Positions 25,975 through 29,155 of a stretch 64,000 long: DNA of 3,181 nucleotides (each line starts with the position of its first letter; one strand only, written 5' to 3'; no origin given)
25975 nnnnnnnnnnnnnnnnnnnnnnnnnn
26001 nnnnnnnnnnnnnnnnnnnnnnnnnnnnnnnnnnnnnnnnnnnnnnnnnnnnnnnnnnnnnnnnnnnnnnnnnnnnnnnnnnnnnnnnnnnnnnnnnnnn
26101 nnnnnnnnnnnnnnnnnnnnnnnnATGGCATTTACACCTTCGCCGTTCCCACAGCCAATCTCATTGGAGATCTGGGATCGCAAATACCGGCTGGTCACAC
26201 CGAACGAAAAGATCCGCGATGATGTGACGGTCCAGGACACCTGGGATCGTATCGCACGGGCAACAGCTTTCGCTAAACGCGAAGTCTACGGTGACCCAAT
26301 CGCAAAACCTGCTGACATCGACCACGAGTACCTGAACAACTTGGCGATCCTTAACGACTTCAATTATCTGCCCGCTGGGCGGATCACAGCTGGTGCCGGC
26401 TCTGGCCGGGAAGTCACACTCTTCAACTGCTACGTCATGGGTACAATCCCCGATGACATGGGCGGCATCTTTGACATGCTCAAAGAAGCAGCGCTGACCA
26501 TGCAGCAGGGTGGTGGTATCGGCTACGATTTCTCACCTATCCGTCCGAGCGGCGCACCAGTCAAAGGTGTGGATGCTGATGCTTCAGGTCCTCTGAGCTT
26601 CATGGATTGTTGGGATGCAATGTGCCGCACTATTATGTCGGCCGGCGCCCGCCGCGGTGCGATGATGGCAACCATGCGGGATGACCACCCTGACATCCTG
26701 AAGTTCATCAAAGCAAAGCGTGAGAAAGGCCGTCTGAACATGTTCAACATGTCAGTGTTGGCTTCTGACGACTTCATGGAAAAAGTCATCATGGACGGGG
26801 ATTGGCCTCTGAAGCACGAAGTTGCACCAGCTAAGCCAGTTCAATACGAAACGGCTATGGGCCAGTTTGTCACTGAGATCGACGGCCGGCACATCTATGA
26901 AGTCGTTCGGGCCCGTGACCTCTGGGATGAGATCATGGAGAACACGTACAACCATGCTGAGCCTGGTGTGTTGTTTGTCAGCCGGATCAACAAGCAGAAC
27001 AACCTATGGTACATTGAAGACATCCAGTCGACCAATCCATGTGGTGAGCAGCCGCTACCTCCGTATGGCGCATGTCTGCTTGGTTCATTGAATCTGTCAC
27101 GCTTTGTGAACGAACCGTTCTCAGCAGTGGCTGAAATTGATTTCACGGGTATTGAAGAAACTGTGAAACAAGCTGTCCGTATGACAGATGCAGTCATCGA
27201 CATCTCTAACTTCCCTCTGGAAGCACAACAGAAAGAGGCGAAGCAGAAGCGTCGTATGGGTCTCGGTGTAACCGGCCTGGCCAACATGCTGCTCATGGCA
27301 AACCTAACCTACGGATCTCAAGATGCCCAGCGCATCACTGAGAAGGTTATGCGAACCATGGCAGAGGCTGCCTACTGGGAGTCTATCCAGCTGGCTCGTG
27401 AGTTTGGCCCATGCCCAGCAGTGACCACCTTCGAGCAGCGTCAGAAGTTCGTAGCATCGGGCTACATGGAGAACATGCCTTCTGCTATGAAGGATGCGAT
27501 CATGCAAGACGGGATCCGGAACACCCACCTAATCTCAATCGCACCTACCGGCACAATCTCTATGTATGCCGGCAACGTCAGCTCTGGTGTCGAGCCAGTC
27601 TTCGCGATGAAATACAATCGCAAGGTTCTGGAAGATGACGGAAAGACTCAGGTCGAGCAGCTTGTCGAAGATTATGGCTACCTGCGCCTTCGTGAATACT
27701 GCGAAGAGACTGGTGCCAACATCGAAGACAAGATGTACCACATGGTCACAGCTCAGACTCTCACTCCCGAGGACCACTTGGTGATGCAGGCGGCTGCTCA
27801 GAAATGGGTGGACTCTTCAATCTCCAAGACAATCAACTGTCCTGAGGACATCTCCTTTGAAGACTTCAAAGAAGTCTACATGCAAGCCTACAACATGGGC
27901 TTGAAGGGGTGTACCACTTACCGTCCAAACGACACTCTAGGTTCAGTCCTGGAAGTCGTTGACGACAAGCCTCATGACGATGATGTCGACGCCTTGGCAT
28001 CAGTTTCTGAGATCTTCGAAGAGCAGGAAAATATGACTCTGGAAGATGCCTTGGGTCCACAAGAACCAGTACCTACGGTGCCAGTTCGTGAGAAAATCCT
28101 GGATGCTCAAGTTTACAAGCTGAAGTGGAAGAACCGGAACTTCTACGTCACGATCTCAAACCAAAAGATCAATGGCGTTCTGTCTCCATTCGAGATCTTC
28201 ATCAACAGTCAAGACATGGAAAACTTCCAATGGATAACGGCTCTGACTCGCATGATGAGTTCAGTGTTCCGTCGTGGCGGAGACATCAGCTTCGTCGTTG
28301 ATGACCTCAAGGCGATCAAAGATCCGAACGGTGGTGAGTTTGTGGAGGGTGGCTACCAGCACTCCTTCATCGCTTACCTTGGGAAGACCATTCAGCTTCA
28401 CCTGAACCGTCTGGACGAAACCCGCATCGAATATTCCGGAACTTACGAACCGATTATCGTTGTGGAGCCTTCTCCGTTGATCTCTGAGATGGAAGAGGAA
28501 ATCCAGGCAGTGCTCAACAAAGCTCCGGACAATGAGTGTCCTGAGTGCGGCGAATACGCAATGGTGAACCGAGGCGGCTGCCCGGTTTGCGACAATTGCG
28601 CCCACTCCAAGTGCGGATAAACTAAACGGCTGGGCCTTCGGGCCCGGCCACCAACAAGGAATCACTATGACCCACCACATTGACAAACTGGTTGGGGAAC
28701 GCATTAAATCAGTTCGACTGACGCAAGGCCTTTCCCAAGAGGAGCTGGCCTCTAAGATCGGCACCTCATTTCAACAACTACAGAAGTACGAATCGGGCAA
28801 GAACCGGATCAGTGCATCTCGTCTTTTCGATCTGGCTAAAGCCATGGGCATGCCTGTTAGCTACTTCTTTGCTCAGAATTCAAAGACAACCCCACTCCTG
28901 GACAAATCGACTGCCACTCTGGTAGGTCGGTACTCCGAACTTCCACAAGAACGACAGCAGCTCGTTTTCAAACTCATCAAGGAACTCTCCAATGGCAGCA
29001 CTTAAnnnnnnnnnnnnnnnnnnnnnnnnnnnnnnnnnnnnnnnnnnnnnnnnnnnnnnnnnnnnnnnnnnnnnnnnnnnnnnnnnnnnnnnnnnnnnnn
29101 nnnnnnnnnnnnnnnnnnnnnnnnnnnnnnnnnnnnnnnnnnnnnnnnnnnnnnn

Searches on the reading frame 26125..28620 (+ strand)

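Call 18: search_protein_families(library=phrogs, proteins=[window:26125-28620:+], max_evalue=0.001)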
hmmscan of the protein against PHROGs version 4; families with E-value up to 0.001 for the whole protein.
window:26125-28620:+ (831 aa): 7 families
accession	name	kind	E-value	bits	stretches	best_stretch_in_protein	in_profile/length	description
phrog_84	-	DNA, RNA and nucleotide metabolism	9.6e-169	564.4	1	14-830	203-973/975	ribonucleoside-diphosphate reductase large subunit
phrog_367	-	DNA, RNA and nucleotide metabolism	1.3e-42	146.9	2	158-597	264-647/701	ribonucleotide reductase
phrog_3844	-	moron, auxiliary metabolic gene and host takeover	1.4e-36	127.5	1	315-594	160-425/451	NrdA-like aerobic NDP reductase large subunit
phrog_3987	-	DNA, RNA and nucleotide metabolism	3.6e-22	79.6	1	89-312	210-440/467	ribonucleotide reductase large subunit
phrog_23565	-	DNA, RNA and nucleotide metabolism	8.9e-20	72.6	1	654-831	26-199/199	ribonucleotide reductase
phrog_30939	-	DNA, RNA and nucleotide metabolism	3.9e-09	35.9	0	35-181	433-577/977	ribonucleotide reductase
phrog_6132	-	DNA, RNA and nucleotide metabolism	5.1e-08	33.5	1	81-170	197-285/530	ribonucleotide reductase large subunit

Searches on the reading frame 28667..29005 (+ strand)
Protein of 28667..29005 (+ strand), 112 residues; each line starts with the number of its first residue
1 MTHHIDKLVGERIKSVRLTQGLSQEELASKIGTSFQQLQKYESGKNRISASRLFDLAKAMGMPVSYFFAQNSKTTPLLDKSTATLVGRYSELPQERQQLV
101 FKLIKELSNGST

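Call 18: search_protein_families(library=phrogs, proteins=[window:28667-29005:+], max_evalue=0.001)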
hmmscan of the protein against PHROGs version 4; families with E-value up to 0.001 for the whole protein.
window:28667-29005:+ (112 aa): 18 families
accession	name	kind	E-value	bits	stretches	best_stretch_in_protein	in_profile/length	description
phrog_2439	-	transcription regulation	6.7e-16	59.1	1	7-75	6-74/367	transcriptional regulator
phrog_8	-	transcription regulation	5.3e-15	56.7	1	5-93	73-150/346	transcriptional regulator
phrog_2967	-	transcription regulation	2.5e-12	47.8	1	3-106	5-104/225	transcriptional regulator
phrog_3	-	transcription regulation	4.3e-11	44.2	1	6-77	86-155/430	transcriptional repressor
phrog_1373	-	transcription regulation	7.5e-11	43.3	1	9-75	64-130/166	transcriptional regulator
phrog_4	-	transcription regulation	8.2e-11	42.5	1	9-76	137-200/400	transcriptional repressor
phrog_5823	-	transcription regulation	1.2e-09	38.8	1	9-75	7-74/404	transcriptional regulator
phrog_2328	-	transcription regulation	2.1e-08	35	1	9-69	16-76/128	transcriptional repressor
phrog_2104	-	unknown function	2e-07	32.2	1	4-47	35-78/103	-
phrog_955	-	DNA, RNA and nucleotide metabolism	3.5e-07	31.1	1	8-50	24-66/142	HTH DNA binding protein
phrog_4836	-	transcription regulation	3.7e-06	27.6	1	7-75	74-142/194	CII-like regulator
phrog_3557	-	transcription regulation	4.8e-06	27.8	1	2-66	7-70/142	transcriptional regulator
phrog_147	-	transcription regulation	8.7e-06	27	1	9-57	5-54/100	transcriptional regulator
phrog_38027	-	transcription regulation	9.8e-06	26.6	1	12-62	72-122/143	transcriptional repressor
phrog_2339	-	DNA, RNA and nucleotide metabolism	4.1e-05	24.5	1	11-71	28-89/98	HTH DNA binding protein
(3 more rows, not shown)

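Call 75: search_protein_families(library=pfam, proteins=[window:28667-29005:+], max_evalue=0.001)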
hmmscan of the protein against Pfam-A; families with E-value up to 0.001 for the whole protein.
window:28667-29005:+ (112 aa): 4 families
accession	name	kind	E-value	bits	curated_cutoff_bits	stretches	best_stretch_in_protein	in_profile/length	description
PF01381.28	HTH_3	-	7.7e-16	58.3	23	1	13-67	1-55/55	Helix-turn-helix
PF12844.13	HTH_19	-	1.4e-09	38.1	30.2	1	10-71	1-62/64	Helix-turn-helix domain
PF13560.12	HTH_31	-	9.3e-08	32.7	27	1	10-63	3-57/64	Helix-turn-helix domain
PF13443.12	HTH_26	-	0.00022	21.9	22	1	13-62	2-52/63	Cro/C1-type HTH DNA-binding domain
